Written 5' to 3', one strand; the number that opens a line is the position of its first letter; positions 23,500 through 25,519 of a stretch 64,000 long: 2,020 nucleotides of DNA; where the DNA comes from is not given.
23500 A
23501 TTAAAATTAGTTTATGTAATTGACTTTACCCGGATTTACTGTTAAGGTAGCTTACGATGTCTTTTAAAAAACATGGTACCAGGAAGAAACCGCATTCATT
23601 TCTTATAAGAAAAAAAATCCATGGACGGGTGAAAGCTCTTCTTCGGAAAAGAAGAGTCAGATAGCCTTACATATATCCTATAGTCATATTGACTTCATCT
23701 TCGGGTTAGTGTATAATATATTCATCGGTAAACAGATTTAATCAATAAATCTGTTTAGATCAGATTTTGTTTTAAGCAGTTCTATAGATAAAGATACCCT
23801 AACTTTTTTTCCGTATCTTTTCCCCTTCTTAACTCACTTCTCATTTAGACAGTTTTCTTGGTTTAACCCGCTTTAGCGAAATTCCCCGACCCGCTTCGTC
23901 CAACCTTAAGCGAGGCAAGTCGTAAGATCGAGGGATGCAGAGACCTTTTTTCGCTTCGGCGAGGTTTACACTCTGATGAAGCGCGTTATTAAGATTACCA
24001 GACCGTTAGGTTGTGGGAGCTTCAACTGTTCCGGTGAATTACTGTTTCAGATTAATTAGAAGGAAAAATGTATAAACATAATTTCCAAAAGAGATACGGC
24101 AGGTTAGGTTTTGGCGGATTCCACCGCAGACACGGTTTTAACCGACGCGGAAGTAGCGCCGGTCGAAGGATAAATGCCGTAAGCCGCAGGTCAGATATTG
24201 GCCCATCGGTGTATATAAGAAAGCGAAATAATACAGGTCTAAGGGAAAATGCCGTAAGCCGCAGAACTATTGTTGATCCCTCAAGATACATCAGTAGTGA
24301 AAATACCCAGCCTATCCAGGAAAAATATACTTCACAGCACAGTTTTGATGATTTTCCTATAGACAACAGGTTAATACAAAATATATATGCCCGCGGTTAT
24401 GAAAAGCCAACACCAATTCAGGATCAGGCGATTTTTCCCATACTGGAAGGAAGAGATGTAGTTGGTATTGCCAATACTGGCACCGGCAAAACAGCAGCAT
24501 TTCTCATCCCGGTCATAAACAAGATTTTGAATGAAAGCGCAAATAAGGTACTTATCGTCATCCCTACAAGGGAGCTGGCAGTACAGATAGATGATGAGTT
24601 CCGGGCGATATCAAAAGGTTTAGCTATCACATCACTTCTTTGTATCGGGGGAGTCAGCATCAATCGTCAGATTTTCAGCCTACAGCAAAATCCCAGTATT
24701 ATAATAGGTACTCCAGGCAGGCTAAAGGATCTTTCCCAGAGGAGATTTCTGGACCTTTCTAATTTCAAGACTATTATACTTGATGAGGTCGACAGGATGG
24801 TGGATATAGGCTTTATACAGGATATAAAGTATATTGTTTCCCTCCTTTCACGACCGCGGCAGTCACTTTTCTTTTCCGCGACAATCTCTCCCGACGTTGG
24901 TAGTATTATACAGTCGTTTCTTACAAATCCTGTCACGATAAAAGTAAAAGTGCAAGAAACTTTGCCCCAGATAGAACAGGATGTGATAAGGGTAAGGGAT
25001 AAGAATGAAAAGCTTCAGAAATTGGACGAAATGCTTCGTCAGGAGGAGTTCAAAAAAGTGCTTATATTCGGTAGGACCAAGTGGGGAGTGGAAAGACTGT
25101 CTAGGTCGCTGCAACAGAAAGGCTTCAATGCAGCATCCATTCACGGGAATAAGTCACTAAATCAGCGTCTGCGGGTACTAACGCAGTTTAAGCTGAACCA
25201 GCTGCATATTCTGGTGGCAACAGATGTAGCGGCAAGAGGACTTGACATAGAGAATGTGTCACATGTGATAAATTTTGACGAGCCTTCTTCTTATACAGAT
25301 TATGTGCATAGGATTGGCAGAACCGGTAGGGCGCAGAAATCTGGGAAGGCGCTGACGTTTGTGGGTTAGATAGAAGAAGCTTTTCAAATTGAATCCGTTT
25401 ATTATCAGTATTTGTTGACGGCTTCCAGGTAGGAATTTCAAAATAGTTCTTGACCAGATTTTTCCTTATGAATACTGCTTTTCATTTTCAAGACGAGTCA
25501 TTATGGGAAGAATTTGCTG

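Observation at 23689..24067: A conserved two-hairpin ~125-nt leader element starts at the +1 of the DEAD-box helicase promoter and is repeated upstream of the RRM gene: candidate cold-shock-type RNA regulon element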

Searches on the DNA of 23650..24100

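Call 50: search_rna_families(source=window, start=23650, end=24100, threshold=evalue, max_evalue=10)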
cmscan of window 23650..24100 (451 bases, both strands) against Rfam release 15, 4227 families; matches with E-value up to 10: 5.
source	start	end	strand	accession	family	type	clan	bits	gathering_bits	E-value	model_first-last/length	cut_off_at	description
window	24044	24067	-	RF01365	CRISPR-DR52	Gene; CRISPR;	-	16.6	50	2.3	1-37/37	no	CRISPR RNA direct repeat element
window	23739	23794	-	RF03229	mir-1297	Gene; miRNA;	-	15.3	84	5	1-77/77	no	mir-1297 microRNA precursor family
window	23716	23783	+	RF02903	AaHKsRNA96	Gene; antisense;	-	15.2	43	9.2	1-117/117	no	Aggregatibacter sRNA 96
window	23747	23819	-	RF00569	SNORD19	Gene; snRNA; snoRNA; CD-box;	CL00048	15.1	35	7.7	1-76/76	no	Small nucleolar RNA SNORD19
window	23948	24003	-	RF01962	RMST_1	Gene; lncRNA;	-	13.6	40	1.1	1-61/61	no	Rhabdomyosarcoma 2 associated transcript conserved region 1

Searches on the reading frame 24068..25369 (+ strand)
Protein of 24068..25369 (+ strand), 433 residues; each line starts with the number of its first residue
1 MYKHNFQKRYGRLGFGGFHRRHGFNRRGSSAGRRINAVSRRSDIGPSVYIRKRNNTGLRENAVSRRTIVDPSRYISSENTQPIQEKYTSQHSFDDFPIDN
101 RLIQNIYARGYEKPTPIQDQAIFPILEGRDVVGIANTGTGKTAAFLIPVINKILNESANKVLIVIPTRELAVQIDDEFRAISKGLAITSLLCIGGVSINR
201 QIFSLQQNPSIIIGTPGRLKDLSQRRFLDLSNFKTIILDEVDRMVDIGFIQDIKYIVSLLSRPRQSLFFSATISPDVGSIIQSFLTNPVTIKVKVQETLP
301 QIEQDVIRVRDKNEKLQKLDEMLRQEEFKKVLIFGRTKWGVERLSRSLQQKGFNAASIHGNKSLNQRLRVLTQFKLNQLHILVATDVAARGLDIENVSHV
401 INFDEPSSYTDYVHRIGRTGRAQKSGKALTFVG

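Call 17: find_encoding_contigs(protein=window:24068-25369:+, flank=3000, max_places=10)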
Protein window:24068-25369:+ (433 aa): 1 contig read that carries it; 1 place shown.
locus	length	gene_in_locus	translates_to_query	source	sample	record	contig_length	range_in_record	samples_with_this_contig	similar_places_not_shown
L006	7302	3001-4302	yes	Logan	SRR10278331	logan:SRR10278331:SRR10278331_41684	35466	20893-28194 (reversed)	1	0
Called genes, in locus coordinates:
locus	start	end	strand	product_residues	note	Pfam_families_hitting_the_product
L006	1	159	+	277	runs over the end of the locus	PF00561:Abhydrolase_1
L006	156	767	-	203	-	PF08002:DUF1697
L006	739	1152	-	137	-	-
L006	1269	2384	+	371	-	PF13167:GTP-bdg_N, PF16360:GTP-bdg_M, PF03193:RsgA_GTPase (faint), PF01926:MMR_HSR1, PF02421:FeoB_N (weak)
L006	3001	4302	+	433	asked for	PF00270:DEAD, PF04851:ResIII, PF00271:Helicase_C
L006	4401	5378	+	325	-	-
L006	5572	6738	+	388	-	PF02417:Chromate_transp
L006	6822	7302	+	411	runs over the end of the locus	PF12832:MFS_1_like (weak), PF00083:Sugar_tr, PF07690:MFS_1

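Call 41: find_related_loci(query=window:24068-25369:+, collection=metagenome_contigs, flank=2500)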
Query window:24068-25369:+ (433 aa) in metagenome_contigs; peptide patterns used: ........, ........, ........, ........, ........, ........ (x = any residue, [..] = any of these).
363 stretches matched a pattern; 130 encode a relative of the query (tblastn E <= 1e-3); the best 80 are kept; 80 distinct loci.
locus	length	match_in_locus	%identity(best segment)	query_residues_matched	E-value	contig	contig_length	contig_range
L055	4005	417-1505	76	74-433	0e+0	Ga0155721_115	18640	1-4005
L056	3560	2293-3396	74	66-433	0e+0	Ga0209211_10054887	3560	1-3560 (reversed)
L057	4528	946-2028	75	72-432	0e+0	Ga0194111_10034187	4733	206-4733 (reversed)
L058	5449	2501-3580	74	73-432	1e-177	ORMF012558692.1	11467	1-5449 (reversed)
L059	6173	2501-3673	66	49-432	3e-167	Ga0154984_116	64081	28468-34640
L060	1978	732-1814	69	72-432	8e-180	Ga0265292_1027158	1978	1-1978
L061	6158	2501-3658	65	51-433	4e-166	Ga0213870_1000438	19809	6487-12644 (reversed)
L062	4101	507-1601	67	69-433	6e-170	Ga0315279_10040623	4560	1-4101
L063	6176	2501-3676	65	41-433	3e-164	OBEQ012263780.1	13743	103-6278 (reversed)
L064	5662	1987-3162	65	41-433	5e-165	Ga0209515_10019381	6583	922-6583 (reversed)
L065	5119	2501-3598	66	67-432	8e-164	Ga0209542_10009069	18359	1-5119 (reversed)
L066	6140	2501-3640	65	52-433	9e-163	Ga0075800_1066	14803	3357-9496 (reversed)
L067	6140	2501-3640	65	52-433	9e-163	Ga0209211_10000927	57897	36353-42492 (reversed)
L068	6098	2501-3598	67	67-432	4e-162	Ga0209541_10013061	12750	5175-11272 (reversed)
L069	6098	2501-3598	67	67-432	4e-162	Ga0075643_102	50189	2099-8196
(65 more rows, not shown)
